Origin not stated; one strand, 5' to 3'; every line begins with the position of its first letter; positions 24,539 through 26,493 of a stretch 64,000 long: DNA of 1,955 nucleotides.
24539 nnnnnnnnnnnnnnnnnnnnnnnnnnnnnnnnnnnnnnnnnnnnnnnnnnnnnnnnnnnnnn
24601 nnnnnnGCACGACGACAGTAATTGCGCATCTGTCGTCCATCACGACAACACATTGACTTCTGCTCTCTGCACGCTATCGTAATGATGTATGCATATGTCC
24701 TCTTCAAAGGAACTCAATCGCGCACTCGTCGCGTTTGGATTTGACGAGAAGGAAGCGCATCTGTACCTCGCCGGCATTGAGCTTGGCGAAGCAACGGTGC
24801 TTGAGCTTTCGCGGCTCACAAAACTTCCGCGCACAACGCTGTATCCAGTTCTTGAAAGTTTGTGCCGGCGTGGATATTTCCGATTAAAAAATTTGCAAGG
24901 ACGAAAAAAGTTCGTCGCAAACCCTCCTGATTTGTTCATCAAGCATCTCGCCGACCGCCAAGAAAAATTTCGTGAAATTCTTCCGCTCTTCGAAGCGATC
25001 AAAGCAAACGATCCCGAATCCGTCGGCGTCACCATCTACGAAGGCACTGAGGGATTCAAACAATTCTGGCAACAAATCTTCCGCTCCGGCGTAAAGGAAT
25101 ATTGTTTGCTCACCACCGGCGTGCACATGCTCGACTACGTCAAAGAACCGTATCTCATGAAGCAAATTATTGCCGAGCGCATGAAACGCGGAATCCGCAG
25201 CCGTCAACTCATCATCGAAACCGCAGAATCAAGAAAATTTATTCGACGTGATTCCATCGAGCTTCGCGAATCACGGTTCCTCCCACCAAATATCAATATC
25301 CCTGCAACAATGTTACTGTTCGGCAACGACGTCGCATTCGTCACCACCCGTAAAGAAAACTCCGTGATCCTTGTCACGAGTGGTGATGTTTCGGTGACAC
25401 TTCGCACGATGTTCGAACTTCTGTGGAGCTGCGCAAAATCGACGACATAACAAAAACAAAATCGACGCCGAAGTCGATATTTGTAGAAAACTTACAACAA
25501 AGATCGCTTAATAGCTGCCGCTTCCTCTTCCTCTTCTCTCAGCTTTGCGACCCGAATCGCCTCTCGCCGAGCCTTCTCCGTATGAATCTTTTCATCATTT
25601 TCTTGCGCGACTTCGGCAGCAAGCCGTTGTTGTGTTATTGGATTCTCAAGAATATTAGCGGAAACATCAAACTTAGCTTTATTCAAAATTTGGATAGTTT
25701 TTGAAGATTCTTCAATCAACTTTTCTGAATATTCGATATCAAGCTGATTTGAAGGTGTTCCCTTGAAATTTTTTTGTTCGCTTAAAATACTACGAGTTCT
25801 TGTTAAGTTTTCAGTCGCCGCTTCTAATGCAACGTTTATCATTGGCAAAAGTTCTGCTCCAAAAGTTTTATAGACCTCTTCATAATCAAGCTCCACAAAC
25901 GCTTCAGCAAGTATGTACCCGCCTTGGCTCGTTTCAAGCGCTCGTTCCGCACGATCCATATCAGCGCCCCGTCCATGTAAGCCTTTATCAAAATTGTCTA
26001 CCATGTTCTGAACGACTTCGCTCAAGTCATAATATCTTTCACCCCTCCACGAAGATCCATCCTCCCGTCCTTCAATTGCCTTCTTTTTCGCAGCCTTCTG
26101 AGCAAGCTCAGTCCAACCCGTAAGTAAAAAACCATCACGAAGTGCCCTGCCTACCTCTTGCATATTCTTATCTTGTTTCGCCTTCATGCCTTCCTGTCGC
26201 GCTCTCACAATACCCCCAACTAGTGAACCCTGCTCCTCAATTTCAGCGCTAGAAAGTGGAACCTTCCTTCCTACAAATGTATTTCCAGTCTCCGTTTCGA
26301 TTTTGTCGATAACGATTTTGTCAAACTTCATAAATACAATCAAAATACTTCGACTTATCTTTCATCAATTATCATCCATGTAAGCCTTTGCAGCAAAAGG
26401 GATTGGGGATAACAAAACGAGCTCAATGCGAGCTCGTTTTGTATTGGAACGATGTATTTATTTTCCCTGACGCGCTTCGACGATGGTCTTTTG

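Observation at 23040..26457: Accessory insertion of about 3.4 kb splitting tuf from the rpsL-rpsG-fusA (str) operon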

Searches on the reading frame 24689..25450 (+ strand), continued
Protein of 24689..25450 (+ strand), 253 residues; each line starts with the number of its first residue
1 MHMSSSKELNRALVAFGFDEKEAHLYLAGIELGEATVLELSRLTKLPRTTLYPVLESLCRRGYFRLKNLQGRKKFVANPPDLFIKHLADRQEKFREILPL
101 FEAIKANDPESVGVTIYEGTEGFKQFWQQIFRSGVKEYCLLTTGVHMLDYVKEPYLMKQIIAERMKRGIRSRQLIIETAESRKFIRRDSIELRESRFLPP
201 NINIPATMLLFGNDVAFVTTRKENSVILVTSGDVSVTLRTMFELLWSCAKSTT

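Call 49: find_encoding_contigs(protein=P0143, flank=8000, max_places=1)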
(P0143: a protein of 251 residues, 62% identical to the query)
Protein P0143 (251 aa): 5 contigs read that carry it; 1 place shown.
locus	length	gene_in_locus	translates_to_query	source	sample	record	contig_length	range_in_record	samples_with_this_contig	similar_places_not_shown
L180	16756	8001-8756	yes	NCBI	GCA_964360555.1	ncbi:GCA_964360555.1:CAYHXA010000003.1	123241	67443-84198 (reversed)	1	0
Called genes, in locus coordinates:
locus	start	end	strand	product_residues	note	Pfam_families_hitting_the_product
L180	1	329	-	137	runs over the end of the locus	PF00252:Ribosomal_L16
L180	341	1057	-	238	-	PF07650:KH_2, PF00189:Ribosomal_S3_C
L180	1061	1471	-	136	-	PF00237:Ribosomal_L22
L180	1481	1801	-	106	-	PF00203:Ribosomal_S19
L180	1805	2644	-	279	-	PF00181:Ribosomal_L2_N, PF03947:Ribosomal_L2_C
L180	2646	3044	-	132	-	PF00276:Ribosomal_L23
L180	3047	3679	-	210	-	PF00573:Ribosomal_L4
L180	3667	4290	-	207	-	PF00297:Ribosomal_L3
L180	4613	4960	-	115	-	PF00338:Ribosomal_S10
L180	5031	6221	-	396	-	PF00009:GTP_EFTU, PF03144:GTP_EFTU_D2, PF03143:GTP_EFTU_D3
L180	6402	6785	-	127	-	-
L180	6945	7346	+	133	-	-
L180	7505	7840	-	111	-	PF11750:DUF3307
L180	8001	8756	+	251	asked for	PF01978:TrmB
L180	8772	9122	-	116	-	-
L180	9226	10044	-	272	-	-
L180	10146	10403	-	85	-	-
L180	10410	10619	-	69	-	PF01402:RHH_1 (weak)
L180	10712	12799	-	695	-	PF00009:GTP_EFTU, PF03144:GTP_EFTU_D2, PF22042:EF-G_D2, PF14492:EFG_III, PF16658:RF3_C, PF03764:EFG_IV, PF00679:EFG_C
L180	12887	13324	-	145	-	PF00177:Ribosomal_S7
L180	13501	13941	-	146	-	PF00164:Ribosom_S12_S23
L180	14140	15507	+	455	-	PF04055:Radical_SAM (weak)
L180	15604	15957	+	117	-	-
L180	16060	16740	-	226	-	PF02163:Peptidase_M50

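Call 50: find_encoding_contigs(protein=P0216, flank=8000, max_places=1)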
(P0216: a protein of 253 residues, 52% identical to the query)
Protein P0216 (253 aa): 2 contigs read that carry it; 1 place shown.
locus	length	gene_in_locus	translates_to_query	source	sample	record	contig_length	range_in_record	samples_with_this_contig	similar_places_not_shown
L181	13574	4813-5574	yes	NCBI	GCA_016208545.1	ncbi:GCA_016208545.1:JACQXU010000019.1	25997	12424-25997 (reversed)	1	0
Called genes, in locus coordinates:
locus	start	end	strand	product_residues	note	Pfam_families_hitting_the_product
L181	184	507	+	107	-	-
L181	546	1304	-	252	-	PF18400:Thioredoxin_12 (faint), PF13098:Thioredoxin_2 (weak), PF13462:Thioredoxin_4, PF01323:DSBA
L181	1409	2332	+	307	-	PF02899:Phage_int_SAM_1, PF13102:Phage_int_SAM_5 (faint), PF13495:Phage_int_SAM_4, PF00589:Phage_integrase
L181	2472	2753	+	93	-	-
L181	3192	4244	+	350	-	-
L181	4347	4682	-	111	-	PF11750:DUF3307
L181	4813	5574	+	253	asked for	PF01978:TrmB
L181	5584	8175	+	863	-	PF02739:5_3_exonuc_N, PF01367:5_3_exonuc, PF00476:DNA_pol_A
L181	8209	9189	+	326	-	PF06144:DNA_pol3_delta (weak), PF21694:DNA_pol3_delta_C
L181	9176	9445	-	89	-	PF01649:Ribosomal_S20p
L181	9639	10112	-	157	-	-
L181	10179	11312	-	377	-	PF02646:RmuC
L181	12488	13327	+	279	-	-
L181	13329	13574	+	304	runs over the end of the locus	-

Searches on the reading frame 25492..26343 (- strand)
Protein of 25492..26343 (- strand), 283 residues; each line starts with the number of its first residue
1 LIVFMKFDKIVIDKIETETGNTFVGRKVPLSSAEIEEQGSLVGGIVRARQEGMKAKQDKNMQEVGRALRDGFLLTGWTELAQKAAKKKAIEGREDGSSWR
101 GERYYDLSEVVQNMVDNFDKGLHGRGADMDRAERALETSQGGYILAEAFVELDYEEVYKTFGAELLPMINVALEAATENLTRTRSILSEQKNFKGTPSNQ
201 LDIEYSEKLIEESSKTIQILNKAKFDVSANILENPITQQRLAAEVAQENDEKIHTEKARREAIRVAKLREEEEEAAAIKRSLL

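Call 3: search_protein_families(library=pfam, proteins=[window:25492-26343:-], max_evalue=0.1)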
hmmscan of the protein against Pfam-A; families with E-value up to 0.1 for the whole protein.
window:25492-26343:- (283 aa): 0 families

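Call 13: find_homologous_proteins(query=window:25492-26331:-, max_evalue=0.001)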
Query window:25492-26331:- (279 aa): 2 proteins with E <= 0.001 among 2282 candidates.
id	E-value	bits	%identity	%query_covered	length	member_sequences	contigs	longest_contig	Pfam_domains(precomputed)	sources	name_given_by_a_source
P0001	1.0e-171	587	100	100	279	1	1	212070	-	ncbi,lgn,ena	-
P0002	2.5e-70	255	52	100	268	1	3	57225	-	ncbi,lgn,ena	-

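Call 14: find_encoding_contigs(protein=P0002, flank=10000, max_places=6)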
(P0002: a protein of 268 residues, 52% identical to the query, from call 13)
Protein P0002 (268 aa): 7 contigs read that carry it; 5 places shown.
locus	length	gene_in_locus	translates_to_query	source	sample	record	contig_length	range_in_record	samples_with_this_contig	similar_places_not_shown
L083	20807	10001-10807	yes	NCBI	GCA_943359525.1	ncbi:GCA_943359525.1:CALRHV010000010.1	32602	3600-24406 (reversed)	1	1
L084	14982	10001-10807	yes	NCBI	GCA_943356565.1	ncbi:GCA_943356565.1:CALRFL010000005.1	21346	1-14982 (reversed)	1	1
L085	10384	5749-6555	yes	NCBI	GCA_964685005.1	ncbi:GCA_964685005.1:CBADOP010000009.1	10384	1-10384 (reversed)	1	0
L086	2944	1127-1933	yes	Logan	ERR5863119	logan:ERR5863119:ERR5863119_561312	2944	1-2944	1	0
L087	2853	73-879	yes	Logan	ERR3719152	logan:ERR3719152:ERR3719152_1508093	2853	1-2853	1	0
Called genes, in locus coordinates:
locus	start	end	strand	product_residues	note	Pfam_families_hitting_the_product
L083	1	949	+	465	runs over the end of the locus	PF13360:PQQ_2 (faint), PF13449:Phytase-like (weak)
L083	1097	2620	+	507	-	-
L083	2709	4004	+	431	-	PF00275:EPSP_synthase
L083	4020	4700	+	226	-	PF02163:Peptidase_M50 (weak)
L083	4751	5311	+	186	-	PF01797:Y1_Tnp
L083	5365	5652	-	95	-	-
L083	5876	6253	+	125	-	PF00164:Ribosom_S12_S23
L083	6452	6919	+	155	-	PF00177:Ribosomal_S7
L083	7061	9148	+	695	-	PF00009:GTP_EFTU, PF03144:GTP_EFTU_D2, PF22042:EF-G_D2, PF14492:EFG_III, PF16658:RF3_C, PF03764:EFG_IV, PF00679:EFG_C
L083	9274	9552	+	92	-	PF05015:HigB-like_toxin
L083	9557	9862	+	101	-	PF01381:HTH_3 (faint)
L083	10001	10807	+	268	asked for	-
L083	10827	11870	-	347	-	-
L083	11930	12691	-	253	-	PF01978:TrmB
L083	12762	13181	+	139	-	-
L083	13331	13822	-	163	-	-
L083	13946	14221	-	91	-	-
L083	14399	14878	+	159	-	-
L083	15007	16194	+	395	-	PF00009:GTP_EFTU, PF03144:GTP_EFTU_D2, PF03143:GTP_EFTU_D3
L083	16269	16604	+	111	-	PF00338:Ribosomal_S10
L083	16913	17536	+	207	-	PF00297:Ribosomal_L3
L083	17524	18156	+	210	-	PF00573:Ribosomal_L4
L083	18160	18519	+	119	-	PF00276:Ribosomal_L23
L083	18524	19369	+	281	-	PF00181:Ribosomal_L2_N, PF03947:Ribosomal_L2_C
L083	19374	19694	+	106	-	-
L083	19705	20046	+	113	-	PF00237:Ribosomal_L22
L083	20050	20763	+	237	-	PF07650:KH_2, PF00189:Ribosomal_S3_C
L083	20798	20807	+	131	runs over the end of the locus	PF00252:Ribosomal_L16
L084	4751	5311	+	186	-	PF01797:Y1_Tnp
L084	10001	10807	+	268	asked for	-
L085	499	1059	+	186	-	PF01797:Y1_Tnp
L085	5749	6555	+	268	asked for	-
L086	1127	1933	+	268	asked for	-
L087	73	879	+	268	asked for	-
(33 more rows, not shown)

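Call 15: find_encoding_contigs(protein=P0001, flank=10000, max_places=6)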
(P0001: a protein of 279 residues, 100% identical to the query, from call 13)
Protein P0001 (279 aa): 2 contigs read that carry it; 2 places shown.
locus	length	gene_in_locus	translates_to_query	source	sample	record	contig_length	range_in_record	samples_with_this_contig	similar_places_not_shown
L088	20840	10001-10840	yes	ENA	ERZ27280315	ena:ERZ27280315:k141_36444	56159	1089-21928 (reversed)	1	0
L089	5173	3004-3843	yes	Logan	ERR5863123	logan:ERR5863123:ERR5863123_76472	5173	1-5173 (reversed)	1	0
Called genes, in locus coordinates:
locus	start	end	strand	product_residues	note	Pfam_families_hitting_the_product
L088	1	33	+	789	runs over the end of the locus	PF00133:tRNA-synt_1, PF09334:tRNA-synt_1g, PF13603:tRNA-synt_1_2, PF00133:tRNA-synt_1, PF08264:Anticodon_1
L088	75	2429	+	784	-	PF13567:DUF4131, PF03772:Competence, PF00753:Lactamase_B, PF12706:Lactamase_B_2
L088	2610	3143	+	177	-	-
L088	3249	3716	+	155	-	PF00334:NDK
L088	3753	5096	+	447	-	PF00275:EPSP_synthase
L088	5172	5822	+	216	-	PF02163:Peptidase_M50 (weak)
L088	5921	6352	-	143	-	-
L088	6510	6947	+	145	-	PF00164:Ribosom_S12_S23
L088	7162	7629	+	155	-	PF00177:Ribosomal_S7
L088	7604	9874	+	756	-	PF00009:GTP_EFTU, PF22042:EF-G_D2, PF03144:GTP_EFTU_D2, PF14492:EFG_III, PF16658:RF3_C, PF03764:EFG_IV, PF00679:EFG_C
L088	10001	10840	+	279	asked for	-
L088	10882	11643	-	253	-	PF01978:TrmB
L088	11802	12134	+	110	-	PF11750:DUF3307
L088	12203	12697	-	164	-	-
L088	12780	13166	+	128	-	-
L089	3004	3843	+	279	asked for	-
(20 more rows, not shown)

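Call 34: search_protein_families(library=ncbifam, proteins=[window:25492-26331:-], max_evalue=0.1)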
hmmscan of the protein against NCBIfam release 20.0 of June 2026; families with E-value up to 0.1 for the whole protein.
window:25492-26331:- (279 aa): 0 families

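Call 35: search_protein_families(library=pfam, proteins=[L083:10827-11870:-, L083:13331-13822:-, L083:13946-14221:-], max_evalue=0.05)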
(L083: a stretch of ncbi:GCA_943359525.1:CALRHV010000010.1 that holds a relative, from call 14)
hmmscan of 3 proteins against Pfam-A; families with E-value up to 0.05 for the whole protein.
L083:10827-11870:- (347 aa): 0 families

L083:13331-13822:- (163 aa): 0 families

L083:13946-14221:- (91 aa): 0 families

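Call 41: search_protein_families(library=padloc, proteins=[window:25492-26331:-, L083:10827-11870:-], max_evalue=0.01)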
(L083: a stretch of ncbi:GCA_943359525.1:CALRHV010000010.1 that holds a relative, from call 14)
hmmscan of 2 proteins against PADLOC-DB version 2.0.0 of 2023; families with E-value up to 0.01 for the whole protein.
window:25492-26331:- (279 aa): 0 families

L083:10827-11870:- (347 aa): 0 families

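Call 42: search_protein_families(library=phrogs, proteins=[window:25492-26331:-, L083:10827-11870:-], max_evalue=0.01)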
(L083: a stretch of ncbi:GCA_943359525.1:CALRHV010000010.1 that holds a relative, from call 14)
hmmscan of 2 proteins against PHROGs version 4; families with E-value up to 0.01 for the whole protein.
window:25492-26331:- (279 aa): 0 families

L083:10827-11870:- (347 aa): 0 families

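Call 59: search_protein_representatives(protein=window:25492-26331:-)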
Query: 279 residues. Proteins with E-value up to 0.001 (for the whole library): 2; up to 1e-10: 2; up to 1e-30: 2. The best 2 are listed.
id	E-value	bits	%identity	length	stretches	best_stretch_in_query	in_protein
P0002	8.1e-71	254.8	54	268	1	1-278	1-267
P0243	4.2e-40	154.2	44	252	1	33-243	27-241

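Call 66: predict_structure(alignment_id=A7)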
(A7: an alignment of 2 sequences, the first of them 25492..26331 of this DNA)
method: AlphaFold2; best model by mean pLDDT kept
length: 279 residues; sequences in the alignment: 2
mean_pLDDT: 75.4   pTM: 0.59
mean pLDDT of the five models: 75.4, 74.0, 70.2, 66.9, 66.3
residues with pLDDT >= 90: 3; 70-90: 201; 50-70: 66; < 50: 9
segments of 3 or more residues with pLDDT < 50: 120-123
pLDDT, mean of each block of 10 residues (from residue 1): 71 78 75 63 61 64 70 77 62 54 82 69 59 82 83 83 82 80 73 66 85 89 86 87 82 86 86 76
secondary structure, 60 per line:
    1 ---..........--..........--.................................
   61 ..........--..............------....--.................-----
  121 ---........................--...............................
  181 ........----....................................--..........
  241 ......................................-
elements in order: E4-13 E16-25 H28-70 H73-86 E93-96 E99-102 H103-115 H124-147 H150-188 H193-228 H231-278

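Call 68: fold_search(model_id=the predicted structure, library=pdb)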
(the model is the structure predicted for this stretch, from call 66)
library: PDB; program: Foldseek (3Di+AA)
matches with E <= 10: 574; with E <= 0.001: 0
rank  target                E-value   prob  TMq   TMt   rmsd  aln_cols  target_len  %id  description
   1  5vju                  1.8e-02  0.66  0.20  0.25  21.4       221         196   14  De Novo Photosynthetic Reaction Center Protein Variant Equipped with His-Tyr H-bond, Heme B, and Cd(II) ions (released 2018-04-25)
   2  6z0c_A                5.5e-02  0.90  0.26  0.35  19.7       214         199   10  Structure of in silico modelled artificial Maquette-3 protein (released 2021-03-17)
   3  6iko_A                5.5e-02  0.63  0.23  0.21  37.2       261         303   12  Crystal structure of mouse GAS7cb (released 2019-10-16)
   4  5vjs                  7.2e-02  0.41  0.19  0.24  25.9       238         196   12  De Novo Photosynthetic Reaction Center Protein Equipped with Heme B, a synthetic Zn porphyrin, and Zn(II) cations (released 2018-04-25)
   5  8fih_B                7.6e-02  0.72  0.17  0.35   9.0       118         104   19  Multi-state design of two-state switchable hinge proteins (released 2023-08-16)
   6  8d9o                  8.0e-02  0.80  0.24  0.33  21.2       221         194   11  De Novo Photosynthetic Reaction Center Protein in Apo-State (released 2022-09-28)
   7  6z0c_C                8.9e-02  0.84  0.26  0.35  19.7       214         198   10  Structure of in silico modelled artificial Maquette-3 protein (released 2021-03-17)
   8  6z0c_B                1.5e-01  0.69  0.25  0.34  20.0       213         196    9  Structure of in silico modelled artificial Maquette-3 protein (released 2021-03-17)
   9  6zbc_D                1.5e-01  0.30  0.19  0.24  20.6       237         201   13  Merozoite surface protein 1 (MSP-1) from Plasmodium falciparum, main conformation (released 2021-05-19)
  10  8fih_A                1.8e-01  0.82  0.22  0.47   7.5       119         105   17  Multi-state design of two-state switchable hinge proteins (released 2023-08-16)
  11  8e0o_B                2.1e-01  0.75  0.29  0.38  22.0       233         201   15  Heterotrimeric variant of tcTRP9, hetBGL03-15-18 (released 2023-04-12)
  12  8f6h_B                2.3e-01  0.47  0.22  0.23  12.5       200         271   11  Cryo-EM structure of a Zinc-loaded asymmetrical TMD D70A mutant of the YiiP-Fab complex (released 2023-02-08)
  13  6ikn_A                2.4e-01  0.54  0.25  0.23  38.5       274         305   11  Crystal structure of the GAS7 F-BAR domain (released 2019-10-16)
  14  6yga_B                2.6e-01  0.60  0.22  0.10  14.8       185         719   14  Crystal structure of the apo NatC complex (released 2020-10-28)
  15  6zbf_D                2.6e-01  0.25  0.19  0.24  20.5       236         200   13  Merozoite surface protein 1 (MSP-1) from Plasmodium falciparum, alternative conformation 3 (released 2021-05-19)
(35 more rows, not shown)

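Call 71: find_related_loci(query=window:25492-26331:-, collection=viral_contigs, flank=5000)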
Query window:25492-26331:- (279 aa) in viral_contigs; peptide patterns used: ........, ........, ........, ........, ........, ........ (x = any residue, [..] = any of these).
1 stretches matched a pattern, but none encodes a relative of the query by tblastn (E <= 1e-3).
